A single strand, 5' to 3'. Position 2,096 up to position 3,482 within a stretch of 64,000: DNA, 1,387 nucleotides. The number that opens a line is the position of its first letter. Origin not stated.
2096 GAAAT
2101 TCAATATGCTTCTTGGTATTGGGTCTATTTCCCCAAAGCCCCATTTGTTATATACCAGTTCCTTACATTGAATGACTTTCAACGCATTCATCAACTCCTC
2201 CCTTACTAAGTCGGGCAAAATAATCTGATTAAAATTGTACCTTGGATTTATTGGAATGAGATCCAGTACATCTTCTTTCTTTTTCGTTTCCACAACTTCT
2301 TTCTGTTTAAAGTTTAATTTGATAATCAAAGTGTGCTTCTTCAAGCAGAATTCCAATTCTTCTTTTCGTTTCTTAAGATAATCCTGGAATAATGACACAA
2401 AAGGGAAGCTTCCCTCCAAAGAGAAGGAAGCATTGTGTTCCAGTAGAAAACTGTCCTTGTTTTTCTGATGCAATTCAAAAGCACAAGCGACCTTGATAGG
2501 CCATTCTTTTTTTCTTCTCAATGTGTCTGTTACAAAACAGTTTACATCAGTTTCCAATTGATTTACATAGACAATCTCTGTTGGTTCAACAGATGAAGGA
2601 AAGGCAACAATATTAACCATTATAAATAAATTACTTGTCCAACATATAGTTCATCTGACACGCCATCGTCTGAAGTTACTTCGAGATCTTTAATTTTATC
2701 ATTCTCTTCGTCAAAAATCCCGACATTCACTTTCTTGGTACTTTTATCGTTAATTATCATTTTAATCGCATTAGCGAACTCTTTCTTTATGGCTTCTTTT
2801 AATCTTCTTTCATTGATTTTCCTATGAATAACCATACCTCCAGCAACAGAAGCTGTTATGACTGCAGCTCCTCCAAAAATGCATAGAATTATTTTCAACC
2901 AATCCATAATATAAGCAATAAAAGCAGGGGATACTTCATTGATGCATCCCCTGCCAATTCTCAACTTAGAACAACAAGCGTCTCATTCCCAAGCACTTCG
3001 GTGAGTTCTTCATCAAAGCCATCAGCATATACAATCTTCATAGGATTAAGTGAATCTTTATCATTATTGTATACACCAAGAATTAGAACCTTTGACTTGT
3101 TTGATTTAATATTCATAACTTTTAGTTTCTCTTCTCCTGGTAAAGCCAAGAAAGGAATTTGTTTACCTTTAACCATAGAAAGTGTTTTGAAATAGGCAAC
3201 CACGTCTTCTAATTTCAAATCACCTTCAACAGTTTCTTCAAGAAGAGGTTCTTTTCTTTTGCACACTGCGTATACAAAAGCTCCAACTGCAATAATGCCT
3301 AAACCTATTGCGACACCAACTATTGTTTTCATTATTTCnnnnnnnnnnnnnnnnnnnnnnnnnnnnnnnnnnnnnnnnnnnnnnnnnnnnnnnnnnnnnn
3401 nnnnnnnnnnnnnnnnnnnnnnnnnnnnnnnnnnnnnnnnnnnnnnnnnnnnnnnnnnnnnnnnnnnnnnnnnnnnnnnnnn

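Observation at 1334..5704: AT-rich, translationally coupled 10-gene operon: lipoprotein, PH-like protein, two mini-membrane proteins, four paralogous small proteins and a classical AAA+ ATPase (candidate undescribed conflict/defence or membrane-remodelling system)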

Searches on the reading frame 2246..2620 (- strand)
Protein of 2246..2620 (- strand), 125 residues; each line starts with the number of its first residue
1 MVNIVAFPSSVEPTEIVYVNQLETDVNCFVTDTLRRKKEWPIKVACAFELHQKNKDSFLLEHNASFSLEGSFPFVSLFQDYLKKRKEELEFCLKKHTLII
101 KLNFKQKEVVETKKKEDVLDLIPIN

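Call 56: predict_structure(alignment_id=A6)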
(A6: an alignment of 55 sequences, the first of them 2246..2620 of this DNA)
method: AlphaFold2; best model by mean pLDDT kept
length: 125 residues; sequences in the alignment: 55
mean_pLDDT: 85.3   pTM: 0.74
mean pLDDT of the five models: 85.3, 85.0, 83.6, 82.7, 80.0
residues with pLDDT >= 90: 79; 70-90: 29; 50-70: 6; < 50: 11
segments of 3 or more residues with pLDDT < 50: 111-118
pLDDT, mean of each block of 10 residues (from residue 1): 78 89 94 92 93 89 93 96 93 92 85 45 54
secondary structure, 60 per line:
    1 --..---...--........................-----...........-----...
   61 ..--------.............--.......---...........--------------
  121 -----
elements in order: H13-36 E42-52 E58-62 H71-83 H86-92 E96-106
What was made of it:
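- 1334..2620 (-): AAA+ ATPase (428 aa).
- N-domain: residues 1-~108 (2297-2620).
- Walker A: 2069-2092.
- Pore loop 1 (KYVGE): 1982-1996.
- Walker B: 1907-1924.
- Second region of homology with Arg fingers: 1745-1771.
- K/E-rich helical tail: ~1337-1507. N-domain AF2 model has pLDDT 85 and pTM 0.74 with order alpha-beta-beta-alpha-alpha-beta (call 56).
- On Vps4/CdvC with ESCRT-III: The AF2 N-domain (pLDDT 85) has alpha-beta-beta-alpha-alpha-beta order (call 56).
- Closest known: ESCRT-III / Vps4 and the archaeal CdvABC system. Different: The N-domain is alpha/beta, not MIT (call 56).
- The N-domain is not a MIT three-helix bundle (call 56).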

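Call 59: fold_search(model_id=the predicted structure, library=pdb)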
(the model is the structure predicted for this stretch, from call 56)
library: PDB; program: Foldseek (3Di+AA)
matches with E <= 10: 190; with E <= 0.001: 0
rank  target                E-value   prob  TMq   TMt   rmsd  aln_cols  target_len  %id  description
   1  2ba0_I                4.5e-01  0.33  0.34  0.20   4.5        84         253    6  Archaeal exosome core (released 2005-11-22)
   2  9uzf_A                4.8e-01  0.09  0.19  0.12   9.6        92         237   11  Crystal structure of Kasokero virus cap- snatching endonuclease (D719A mutant) (released 2025-12-31)
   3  9uze_A                4.8e-01  0.09  0.19  0.12   9.6        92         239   11  Crystal structure of Kasokero virus cap- snatching endonuclease (E682A mutant) (released 2025-12-31)
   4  9uzg_A                5.1e-01  0.08  0.19  0.12   9.6        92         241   11  Crystal structure of Kasokero virus cap- snatching endonuclease in complex with 2,4-dioxo-4-phenylbutanoic acid (DPBA) (released 2025-12-31)
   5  9uzh_A                5.8e-01  0.08  0.19  0.12   9.6        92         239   11  Crystal structure of Kasokero virus cap- snatching endonuclease in complex with L-742,001 (released 2025-12-31)
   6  9uzb_A                5.8e-01  0.08  0.19  0.12   9.6        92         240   11  Crystal structure of Kasokero virus cap-snatching endonuclease in apo form (released 2025-12-31)
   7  9uzc_A                5.8e-01  0.08  0.19  0.12   9.6        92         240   11  Crystal structure of Kasokero virus cap- snatching endonuclease in complex with manganese ions (released 2025-12-31)
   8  9uzd_A                6.2e-01  0.08  0.19  0.12   9.6        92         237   11  Crystal structure of Kasokero virus cap- snatching endonuclease (E668A mutant) (released 2025-12-31)
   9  3cdj                  6.6e-01  0.21  0.28  0.09   8.0        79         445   10  Crystal structure of the E. coli KH/S1 domain truncated PNPase (released 2008-12-09)
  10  2nn6_E                7.1e-01  0.10  0.23  0.14   6.2        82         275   13  Structure of the human RNA exosome composed of Rrp41, Rrp45, Rrp46, Rrp43, Mtr3, Rrp42, Csl4, Rrp4, and Rrp40 (released 2006-12-26)
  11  7t71_B                8.1e-01  0.08  0.21  0.11   6.3        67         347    9  Crystal Structure of Mevalonate 3,5-Bisphosphate Decarboxylase from Picrophilus Torridus (released 2021-12-22)
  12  6wys_A                8.6e-01  0.07  0.22  0.16   8.0        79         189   11  Lon protease proteolytic domain (released 2021-04-14)
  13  7ksm_B                8.6e-01  0.07  0.23  0.09   7.2        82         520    8  Human mitochondrial LONP1 with endogenous substrate (released 2020-12-02)
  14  7t71_A                9.2e-01  0.07  0.21  0.11   6.2        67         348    9  Crystal Structure of Mevalonate 3,5-Bisphosphate Decarboxylase from Picrophilus Torridus (released 2021-12-22)
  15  7p0b_A                9.8e-01  0.08  0.22  0.08   8.0        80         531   19  Human mitochondrial Lon protease without substrate (released 2021-08-11)
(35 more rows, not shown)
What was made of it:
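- On Cdc48/p97/VAT: N-domain fold search finds nothing (call 59).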

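Call 63: search_protein_families(library=phrogs, proteins=[window:2246-2620:-], max_evalue=0.01)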
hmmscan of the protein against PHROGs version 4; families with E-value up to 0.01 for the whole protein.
window:2246-2620:- (125 aa): 0 families

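Call 86: fold_search(model_id=the predicted structure, library=viral)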
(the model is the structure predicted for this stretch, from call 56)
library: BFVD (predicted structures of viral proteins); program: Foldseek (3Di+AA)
matches with E <= 10: 78; with E <= 0.001: 0
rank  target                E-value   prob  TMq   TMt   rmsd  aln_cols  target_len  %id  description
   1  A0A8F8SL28            5.4e-01  0.12  0.29  0.20  14.1       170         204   12  (no name in the UniProt tables at hand)
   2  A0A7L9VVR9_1          6.6e-01  0.06  0.19  0.04  11.2        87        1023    8  RNA-dependent RNA polymerase (Fragment) [Prackenbach bat nairovirus]
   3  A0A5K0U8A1            1.4e+00  0.06  0.21  0.08  19.1       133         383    7  Uncharacterized protein [Yasminevirus sp. GU-2018]
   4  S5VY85                1.5e+00  0.06  0.24  0.13  14.6       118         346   16  (no name in the UniProt tables at hand)
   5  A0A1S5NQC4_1          1.5e+00  0.05  0.20  0.03   9.9        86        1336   12  RNA-directed RNA polymerase L (Fragment) [Orthonairovirus chimense]
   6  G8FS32                1.7e+00  0.04  0.19  0.26  14.4        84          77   14  Uncharacterized protein [Gordonia phage GTE7]
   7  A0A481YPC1            1.9e+00  0.15  0.25  0.16   3.6        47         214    8  Holliday junction resolvase [Pithovirus LCDPAC01]
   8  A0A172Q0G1            2.0e+00  0.16  0.25  0.28   3.5        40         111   12  Uncharacterized protein [Acinetobacter phage vB_AbaM_ME3]
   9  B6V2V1                2.0e+00  0.02  0.20  0.17  22.5       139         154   14  Gp34.36 [Bacillus phage SP01]
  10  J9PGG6                2.5e+00  0.03  0.18  0.07   8.6        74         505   16  L protein (Fragment) [Orthonairovirus haemorrhagiae]
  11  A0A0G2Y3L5            2.8e+00  0.01  0.13  0.05  14.7       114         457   10  Uncharacterized protein [Acanthamoeba polyphaga mimivirus Kroon]
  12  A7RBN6                3.0e+00  0.08  0.23  0.29   5.2        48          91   12  (no name in the UniProt tables at hand)
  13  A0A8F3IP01            3.0e+00  0.01  0.15  0.15  16.0        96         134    9  Uncharacterized protein [Arthrobacter phage Sicarius2]
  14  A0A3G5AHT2            3.2e+00  0.08  0.39  0.37   7.4       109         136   11  Uncharacterized protein [Sylvanvirus sp.]
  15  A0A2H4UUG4            3.2e+00  0.03  0.22  0.14  18.4       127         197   12  Uncharacterized protein [Bodo saltans virus]
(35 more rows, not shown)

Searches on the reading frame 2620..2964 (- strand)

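Call 3: search_protein_families(library=pfam, proteins=[window:2620-2964:-], max_evalue=0.1)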
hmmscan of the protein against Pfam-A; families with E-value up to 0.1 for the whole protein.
window:2620-2964:- (114 aa): 1 family
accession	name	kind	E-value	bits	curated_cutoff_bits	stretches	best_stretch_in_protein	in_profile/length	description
PF06305.16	LapA_dom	-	0.072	13.4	28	0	25-61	22-58/64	Lipopolysaccharide assembly protein A domain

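Call 4: search_protein_families(library=padloc, proteins=[window:2620-2964:-], max_evalue=0.1)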
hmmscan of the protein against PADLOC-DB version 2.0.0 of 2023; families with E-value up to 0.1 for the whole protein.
window:2620-2964:- (114 aa): 0 families

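Call 5: search_protein_families(library=ncbifam, proteins=[window:2620-2964:-], max_evalue=0.1)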
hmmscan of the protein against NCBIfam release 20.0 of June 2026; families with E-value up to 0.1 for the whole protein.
window:2620-2964:- (114 aa): 0 families

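Call 63: search_protein_families(library=phrogs, proteins=[window:2620-2907:-], max_evalue=0.01)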
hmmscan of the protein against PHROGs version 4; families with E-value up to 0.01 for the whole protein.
window:2620-2907:- (95 aa): 1 family
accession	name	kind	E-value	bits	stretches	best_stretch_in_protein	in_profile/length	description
phrog_12318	-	unknown function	0.0069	17.6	1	33-77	34-78/94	-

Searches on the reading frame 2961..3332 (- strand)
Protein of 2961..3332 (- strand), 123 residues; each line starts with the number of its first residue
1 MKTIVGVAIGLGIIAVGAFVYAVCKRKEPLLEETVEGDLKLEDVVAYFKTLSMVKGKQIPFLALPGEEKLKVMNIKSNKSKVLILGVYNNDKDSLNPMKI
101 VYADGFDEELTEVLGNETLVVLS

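Call 3: search_protein_families(library=pfam, proteins=[window:2961-3332:-], max_evalue=0.1)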
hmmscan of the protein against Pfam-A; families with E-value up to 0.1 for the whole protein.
window:2961-3332:- (123 aa): 1 family
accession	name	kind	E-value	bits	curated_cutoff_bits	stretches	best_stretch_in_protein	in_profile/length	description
PF02439.20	Adeno_E3_CR2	-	0.00078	19.6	36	1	4-28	9-33/38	Adenovirus E3 region protein CR2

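Call 4: search_protein_families(library=padloc, proteins=[window:2961-3332:-], max_evalue=0.1)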
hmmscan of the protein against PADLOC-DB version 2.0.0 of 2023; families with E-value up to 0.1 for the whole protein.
window:2961-3332:- (123 aa): 0 families

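Call 5: search_protein_families(library=ncbifam, proteins=[window:2961-3332:-], max_evalue=0.1)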
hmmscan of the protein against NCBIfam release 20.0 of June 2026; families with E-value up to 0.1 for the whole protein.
window:2961-3332:- (123 aa): 0 families

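Call 63: search_protein_families(library=phrogs, proteins=[window:2961-3332:-], max_evalue=0.01)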
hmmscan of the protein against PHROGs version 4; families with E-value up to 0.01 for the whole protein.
window:2961-3332:- (123 aa): 0 families
